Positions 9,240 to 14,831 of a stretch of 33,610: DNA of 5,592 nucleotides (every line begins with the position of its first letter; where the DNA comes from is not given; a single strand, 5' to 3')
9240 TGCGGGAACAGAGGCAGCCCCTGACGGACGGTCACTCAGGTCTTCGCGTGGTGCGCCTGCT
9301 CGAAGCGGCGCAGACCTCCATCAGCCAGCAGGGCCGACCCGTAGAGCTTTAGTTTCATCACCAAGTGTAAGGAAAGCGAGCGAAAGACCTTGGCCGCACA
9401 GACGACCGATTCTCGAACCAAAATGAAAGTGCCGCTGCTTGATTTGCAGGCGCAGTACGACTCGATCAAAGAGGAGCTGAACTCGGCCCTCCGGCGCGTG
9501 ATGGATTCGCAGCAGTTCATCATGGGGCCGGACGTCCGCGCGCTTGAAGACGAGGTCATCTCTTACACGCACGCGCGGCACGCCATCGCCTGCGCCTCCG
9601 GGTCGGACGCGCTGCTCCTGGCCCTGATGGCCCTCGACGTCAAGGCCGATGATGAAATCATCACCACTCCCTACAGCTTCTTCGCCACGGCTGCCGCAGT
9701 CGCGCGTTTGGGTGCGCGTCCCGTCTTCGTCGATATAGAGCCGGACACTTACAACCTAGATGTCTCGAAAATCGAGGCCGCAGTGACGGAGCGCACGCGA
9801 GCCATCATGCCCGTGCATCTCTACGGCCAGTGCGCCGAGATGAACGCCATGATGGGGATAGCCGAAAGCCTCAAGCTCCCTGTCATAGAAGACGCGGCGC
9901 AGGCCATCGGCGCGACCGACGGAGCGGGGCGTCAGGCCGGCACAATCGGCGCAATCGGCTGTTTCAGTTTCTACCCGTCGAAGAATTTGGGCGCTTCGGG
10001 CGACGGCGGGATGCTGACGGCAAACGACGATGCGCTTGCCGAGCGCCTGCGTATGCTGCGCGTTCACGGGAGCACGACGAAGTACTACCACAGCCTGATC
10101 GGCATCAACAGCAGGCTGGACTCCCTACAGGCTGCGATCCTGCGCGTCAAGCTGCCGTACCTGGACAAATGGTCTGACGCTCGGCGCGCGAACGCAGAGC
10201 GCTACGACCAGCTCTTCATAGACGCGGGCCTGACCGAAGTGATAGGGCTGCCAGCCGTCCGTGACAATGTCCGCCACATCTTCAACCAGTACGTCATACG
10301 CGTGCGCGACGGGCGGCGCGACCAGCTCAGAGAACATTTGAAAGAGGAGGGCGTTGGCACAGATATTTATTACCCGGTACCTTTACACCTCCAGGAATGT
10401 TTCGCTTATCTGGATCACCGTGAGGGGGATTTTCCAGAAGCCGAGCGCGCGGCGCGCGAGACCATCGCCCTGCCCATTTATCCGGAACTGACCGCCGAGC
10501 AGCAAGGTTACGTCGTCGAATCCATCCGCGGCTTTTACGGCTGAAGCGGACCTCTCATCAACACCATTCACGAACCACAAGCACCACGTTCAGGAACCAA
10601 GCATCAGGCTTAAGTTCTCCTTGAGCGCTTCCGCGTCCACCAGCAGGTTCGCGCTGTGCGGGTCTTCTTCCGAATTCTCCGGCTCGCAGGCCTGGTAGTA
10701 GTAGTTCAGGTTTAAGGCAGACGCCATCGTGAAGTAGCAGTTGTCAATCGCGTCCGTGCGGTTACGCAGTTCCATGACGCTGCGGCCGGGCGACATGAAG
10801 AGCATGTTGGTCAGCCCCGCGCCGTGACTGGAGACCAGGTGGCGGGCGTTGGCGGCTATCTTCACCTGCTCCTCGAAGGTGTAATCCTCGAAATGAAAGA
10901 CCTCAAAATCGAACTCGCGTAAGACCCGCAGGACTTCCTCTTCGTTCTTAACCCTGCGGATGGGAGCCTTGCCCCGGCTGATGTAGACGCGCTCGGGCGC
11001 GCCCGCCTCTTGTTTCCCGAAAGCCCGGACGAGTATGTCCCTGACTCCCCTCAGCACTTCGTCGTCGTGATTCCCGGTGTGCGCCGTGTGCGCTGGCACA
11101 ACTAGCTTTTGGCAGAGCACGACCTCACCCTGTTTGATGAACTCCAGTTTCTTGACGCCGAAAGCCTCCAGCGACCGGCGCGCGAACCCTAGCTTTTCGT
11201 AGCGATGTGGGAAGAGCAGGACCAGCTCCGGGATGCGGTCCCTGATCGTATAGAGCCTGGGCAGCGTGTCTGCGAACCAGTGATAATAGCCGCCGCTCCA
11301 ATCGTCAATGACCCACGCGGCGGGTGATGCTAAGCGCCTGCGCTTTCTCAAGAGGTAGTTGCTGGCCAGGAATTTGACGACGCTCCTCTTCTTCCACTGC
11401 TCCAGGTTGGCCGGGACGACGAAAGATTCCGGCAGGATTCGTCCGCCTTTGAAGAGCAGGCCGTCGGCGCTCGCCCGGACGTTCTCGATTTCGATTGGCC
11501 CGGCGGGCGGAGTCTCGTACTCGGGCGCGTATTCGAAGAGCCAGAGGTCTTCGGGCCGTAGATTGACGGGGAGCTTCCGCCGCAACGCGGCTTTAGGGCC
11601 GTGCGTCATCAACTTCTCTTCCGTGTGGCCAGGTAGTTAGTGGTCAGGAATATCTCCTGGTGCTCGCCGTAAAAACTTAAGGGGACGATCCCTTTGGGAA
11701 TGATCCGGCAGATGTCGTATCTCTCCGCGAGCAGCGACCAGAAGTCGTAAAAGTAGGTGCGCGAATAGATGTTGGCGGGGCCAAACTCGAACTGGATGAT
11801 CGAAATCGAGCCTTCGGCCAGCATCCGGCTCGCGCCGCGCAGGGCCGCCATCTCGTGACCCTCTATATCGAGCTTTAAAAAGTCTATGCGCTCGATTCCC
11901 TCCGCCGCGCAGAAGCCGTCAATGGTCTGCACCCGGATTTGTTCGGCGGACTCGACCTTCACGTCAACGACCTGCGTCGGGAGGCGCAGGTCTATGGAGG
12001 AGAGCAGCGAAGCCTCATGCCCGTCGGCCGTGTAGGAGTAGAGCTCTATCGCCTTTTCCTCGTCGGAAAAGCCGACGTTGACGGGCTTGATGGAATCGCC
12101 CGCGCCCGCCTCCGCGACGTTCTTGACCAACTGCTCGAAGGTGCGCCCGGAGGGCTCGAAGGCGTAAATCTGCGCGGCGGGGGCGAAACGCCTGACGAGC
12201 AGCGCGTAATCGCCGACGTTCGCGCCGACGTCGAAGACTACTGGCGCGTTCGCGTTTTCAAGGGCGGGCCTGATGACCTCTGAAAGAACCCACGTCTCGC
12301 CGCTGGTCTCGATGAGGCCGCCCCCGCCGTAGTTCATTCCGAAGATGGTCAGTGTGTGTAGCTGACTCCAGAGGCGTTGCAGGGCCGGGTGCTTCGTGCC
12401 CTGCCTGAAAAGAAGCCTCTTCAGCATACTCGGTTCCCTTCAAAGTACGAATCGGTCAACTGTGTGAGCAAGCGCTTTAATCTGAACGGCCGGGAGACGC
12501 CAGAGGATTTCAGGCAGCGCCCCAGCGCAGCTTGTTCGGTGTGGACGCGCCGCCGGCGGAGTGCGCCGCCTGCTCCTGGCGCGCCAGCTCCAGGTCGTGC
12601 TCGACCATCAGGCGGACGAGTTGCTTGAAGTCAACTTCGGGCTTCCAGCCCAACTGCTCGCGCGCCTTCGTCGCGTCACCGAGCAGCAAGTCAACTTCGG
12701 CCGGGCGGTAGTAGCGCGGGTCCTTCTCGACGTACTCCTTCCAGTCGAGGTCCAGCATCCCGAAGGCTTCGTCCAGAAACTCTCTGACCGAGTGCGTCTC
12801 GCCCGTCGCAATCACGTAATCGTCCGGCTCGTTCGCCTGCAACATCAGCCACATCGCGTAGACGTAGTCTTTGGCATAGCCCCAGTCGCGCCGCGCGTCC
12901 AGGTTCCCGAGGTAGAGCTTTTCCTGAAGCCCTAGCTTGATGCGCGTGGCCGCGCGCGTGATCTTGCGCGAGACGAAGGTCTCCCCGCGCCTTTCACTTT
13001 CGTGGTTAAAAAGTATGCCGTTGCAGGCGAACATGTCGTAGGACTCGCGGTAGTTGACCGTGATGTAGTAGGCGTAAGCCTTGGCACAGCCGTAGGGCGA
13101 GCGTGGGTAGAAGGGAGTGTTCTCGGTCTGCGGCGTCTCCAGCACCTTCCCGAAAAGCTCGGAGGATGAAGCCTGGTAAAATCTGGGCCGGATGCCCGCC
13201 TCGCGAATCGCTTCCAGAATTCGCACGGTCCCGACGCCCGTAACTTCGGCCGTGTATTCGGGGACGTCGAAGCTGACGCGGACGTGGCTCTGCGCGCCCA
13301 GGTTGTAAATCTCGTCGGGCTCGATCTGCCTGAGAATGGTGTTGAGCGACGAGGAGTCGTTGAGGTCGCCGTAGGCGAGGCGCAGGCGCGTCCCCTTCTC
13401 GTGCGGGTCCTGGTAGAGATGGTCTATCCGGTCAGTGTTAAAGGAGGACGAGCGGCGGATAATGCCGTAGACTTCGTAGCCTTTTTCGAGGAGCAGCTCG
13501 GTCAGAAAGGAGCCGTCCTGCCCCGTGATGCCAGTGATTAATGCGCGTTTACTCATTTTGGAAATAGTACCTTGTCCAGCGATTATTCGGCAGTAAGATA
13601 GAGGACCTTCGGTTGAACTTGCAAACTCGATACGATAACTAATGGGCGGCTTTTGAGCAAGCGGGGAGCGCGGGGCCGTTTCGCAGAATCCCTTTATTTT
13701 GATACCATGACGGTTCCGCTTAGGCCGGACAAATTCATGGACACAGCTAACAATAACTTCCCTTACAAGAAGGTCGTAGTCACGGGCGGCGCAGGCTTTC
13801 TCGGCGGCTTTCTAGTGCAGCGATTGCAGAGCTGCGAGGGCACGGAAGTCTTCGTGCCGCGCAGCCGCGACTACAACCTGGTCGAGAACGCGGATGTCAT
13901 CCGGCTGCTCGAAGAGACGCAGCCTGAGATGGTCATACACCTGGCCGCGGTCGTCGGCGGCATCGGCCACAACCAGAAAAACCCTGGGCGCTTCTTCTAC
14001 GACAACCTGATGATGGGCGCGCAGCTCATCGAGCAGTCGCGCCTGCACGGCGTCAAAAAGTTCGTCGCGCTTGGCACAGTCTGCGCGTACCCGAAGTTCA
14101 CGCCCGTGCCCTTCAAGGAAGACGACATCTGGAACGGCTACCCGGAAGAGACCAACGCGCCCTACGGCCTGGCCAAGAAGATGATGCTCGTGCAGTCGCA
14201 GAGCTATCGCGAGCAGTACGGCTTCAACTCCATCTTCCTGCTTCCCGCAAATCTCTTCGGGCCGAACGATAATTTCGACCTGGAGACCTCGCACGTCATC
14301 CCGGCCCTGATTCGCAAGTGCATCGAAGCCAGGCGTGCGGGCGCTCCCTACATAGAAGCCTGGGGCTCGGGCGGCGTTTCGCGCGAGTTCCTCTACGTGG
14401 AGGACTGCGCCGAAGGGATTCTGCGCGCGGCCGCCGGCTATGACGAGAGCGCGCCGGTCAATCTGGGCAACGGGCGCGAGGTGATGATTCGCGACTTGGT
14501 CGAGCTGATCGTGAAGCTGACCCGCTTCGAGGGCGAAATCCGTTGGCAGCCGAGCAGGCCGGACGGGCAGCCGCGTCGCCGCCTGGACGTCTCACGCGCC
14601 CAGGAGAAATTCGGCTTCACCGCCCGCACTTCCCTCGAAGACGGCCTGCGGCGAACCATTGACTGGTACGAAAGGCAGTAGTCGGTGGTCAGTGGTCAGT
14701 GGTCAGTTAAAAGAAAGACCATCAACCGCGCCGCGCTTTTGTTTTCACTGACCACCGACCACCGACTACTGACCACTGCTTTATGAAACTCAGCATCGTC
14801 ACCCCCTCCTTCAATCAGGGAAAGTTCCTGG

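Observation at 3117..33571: Seven intergenic hairpins built from tandem heptanucleotide repeats, with a different heptamer at each locus but the same architecture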

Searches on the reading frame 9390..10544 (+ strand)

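Call 15: search_protein_families(library=pfam, proteins=[window:9390-10544:+])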
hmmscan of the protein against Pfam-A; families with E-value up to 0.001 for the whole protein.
window:9390-10544:+ (384 aa): 4 families
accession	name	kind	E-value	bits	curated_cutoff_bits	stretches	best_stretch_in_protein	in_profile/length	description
PF01041.23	DegT_DnrJ_EryC1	-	1.2e-124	416.7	19.8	1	25-380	2-360/360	DegT/DnrJ/EryC1/StrS aminotransferase family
PF01212.27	Beta_elim_lyase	-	1.4e-07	31.6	27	1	46-229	31-229/288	Beta-eliminating lyase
PF00155.27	Aminotran_1_2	-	1.2e-05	25.1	19.7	1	49-139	44-150/361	Aminotransferase class I and II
PF01053.26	Cys_Met_Meta_PP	-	6e-05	22.2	27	1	45-140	50-142/381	Cys/Met metabolism PLP-dependent enzyme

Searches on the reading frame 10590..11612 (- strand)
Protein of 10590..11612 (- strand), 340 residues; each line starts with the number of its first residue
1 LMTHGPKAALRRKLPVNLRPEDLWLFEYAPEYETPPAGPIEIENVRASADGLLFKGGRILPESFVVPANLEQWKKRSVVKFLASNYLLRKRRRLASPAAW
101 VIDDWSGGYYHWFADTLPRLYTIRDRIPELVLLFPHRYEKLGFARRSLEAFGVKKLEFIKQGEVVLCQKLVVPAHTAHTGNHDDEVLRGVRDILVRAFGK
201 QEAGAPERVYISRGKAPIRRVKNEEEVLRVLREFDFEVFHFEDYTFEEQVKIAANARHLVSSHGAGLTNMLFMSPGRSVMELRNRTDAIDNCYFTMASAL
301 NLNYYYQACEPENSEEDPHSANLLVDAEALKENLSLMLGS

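Call 15: search_protein_families(library=pfam, proteins=[window:10590-11612:-])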
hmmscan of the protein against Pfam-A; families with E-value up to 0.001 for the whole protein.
window:10590-11612:- (340 aa): 1 family
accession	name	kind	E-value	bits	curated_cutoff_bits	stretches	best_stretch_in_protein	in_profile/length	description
PF04577.19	Glyco_transf_61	-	2.1e-32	112.7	27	1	109-280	1-137/137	Glycosyltransferase 61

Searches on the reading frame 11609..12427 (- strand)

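Call 16: search_protein_families(library=pfam, proteins=[window:11609-12427:-])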
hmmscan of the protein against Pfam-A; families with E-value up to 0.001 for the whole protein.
window:11609-12427:- (272 aa): 2 families
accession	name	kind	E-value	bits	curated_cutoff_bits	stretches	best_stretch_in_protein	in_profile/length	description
PF05050.19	Methyltransf_21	-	2.4e-19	70.5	22.7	1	66-233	1-166/173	Methyltransferase FkbM domain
PF02475.24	TRM5-TYW2_MTfase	-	0.00021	21.7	28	1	59-118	35-94/164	TRM5/TYW2 methyltransferase domain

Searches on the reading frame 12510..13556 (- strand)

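Call 16: search_protein_families(library=pfam, proteins=[window:12510-13556:-])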
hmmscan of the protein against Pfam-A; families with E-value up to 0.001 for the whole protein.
window:12510-13556:- (348 aa): 5 families
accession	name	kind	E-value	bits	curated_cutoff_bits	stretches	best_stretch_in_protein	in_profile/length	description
PF16363.11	GDP_Man_Dehyd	-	2.4e-146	487.8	27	1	6-317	1-332/332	GDP-mannose 4,6 dehydratase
PF01370.27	Epimerase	-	1.2e-73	247.9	20.9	1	5-250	1-240/240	NAD dependent epimerase/dehydratase family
PF04321.23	RmlD_sub_bind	-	1.4e-07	31.3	27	1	4-160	2-130/287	RmlD substrate binding domain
PF02719.21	Polysacc_synt_2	-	0.00017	21.3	20.2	1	6-122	2-120/293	Polysaccharide biosynthesis protein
PF05368.20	NmrA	-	0.0007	19.7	27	0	2-79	2-71/298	NmrA-like family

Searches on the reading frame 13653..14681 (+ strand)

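Call 16: search_protein_families(library=pfam, proteins=[window:13653-14681:+])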
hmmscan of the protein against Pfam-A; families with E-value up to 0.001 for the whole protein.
window:13653-14681:+ (342 aa): 5 families
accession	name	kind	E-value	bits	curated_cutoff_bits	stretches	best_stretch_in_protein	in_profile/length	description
PF01370.27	Epimerase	-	6.6e-51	173.5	20.9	1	41-271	1-239/240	NAD dependent epimerase/dehydratase family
PF16363.11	GDP_Man_Dehyd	-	2.8e-24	86.6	27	1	75-335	60-332/332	GDP-mannose 4,6 dehydratase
PF04321.23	RmlD_sub_bind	-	1.4e-06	28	27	1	40-99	2-60/287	RmlD substrate binding domain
PF02719.21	Polysacc_synt_2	-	3e-05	23.8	20.2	0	79-142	66-128/293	Polysaccharide biosynthesis protein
PF01073.25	3Beta_HSD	-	0.00031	20.3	22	0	42-68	1-28/280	3-beta hydroxysteroid dehydrogenase/isomerase family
